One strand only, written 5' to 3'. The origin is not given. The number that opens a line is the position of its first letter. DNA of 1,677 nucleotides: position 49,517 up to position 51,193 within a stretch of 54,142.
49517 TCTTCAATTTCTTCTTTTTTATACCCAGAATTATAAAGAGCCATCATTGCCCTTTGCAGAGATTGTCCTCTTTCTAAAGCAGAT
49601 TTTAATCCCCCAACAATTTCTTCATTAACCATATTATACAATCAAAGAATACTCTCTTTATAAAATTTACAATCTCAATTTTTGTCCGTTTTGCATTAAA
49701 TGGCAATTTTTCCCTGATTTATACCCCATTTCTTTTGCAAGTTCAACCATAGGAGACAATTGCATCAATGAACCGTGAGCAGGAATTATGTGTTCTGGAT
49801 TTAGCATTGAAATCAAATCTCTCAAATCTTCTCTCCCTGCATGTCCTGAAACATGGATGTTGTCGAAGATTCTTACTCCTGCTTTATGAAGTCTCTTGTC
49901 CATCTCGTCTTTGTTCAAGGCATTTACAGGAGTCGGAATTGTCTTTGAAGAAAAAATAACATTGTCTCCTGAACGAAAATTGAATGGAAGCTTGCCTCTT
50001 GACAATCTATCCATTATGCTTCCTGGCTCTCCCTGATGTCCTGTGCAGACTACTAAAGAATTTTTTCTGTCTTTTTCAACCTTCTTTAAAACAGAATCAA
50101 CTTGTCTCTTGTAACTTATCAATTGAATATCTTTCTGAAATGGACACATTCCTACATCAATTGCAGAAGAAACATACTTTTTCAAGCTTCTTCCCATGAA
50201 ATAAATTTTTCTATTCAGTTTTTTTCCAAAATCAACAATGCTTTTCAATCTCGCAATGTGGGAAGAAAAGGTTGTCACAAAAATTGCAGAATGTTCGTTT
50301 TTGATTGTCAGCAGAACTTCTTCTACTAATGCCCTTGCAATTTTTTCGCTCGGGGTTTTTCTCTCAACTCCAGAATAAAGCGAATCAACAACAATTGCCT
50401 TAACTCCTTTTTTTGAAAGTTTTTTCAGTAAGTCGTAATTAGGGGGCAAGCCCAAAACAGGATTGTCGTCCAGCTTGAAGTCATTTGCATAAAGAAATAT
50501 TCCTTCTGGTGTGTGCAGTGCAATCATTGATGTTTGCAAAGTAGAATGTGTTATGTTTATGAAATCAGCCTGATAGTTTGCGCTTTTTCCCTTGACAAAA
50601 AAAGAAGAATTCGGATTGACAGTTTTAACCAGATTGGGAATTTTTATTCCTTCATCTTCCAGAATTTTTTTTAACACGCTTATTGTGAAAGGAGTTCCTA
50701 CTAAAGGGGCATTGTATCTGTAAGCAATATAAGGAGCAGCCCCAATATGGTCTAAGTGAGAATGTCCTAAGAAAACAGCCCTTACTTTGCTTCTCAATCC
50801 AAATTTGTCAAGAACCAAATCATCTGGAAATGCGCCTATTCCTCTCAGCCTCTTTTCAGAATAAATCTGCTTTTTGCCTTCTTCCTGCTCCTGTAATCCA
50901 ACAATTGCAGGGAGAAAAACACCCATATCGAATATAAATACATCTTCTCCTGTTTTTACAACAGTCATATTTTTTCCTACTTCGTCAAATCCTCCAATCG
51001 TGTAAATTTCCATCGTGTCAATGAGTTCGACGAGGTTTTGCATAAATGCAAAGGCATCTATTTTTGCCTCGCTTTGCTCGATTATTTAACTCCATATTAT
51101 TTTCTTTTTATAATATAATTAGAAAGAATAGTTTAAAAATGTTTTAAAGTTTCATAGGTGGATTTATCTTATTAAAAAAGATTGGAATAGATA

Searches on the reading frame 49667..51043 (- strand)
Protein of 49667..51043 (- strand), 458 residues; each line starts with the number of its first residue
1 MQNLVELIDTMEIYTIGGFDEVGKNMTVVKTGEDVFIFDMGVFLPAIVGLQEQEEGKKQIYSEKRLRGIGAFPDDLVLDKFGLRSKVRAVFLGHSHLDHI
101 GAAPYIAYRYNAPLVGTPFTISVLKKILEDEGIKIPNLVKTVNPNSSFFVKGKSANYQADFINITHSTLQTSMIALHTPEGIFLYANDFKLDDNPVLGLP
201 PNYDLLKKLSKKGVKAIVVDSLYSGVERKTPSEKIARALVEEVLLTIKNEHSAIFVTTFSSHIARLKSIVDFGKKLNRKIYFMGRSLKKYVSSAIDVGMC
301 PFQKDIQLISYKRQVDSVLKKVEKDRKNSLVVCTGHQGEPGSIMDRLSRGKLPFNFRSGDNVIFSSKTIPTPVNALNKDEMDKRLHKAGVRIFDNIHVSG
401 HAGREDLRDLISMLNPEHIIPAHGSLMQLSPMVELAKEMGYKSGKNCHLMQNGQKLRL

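Call 42: search_protein_families(library=pfam, proteins=[window:49667-51043:-], max_evalue=0.001)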
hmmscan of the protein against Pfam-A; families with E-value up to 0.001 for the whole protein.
window:49667-51043:- (458 aa): 5 families
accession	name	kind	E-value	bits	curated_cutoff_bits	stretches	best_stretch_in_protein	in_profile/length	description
PF22505.1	RNase_J_b_CASP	-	9.6e-23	80.8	27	1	254-377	4-120/126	Ribonuclease J, beta-CASP domain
PF07521.17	RMMBL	-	7.8e-11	42.2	21.6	1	392-441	8-58/63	Zn-dependent metallo-hydrolase RNA specificity domain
PF00753.33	Lactamase_B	-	1.1e-07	32.5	22.7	1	22-119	4-76/196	Metallo-beta-lactamase superfamily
PF12706.13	Lactamase_B_2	-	0.00029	20.9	27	0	86-170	30-116/200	Beta-lactamase superfamily domain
PF02112.21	PDEase_II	-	0.00084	19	23.7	0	38-158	36-161/340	cAMP phosphodiesterases class-II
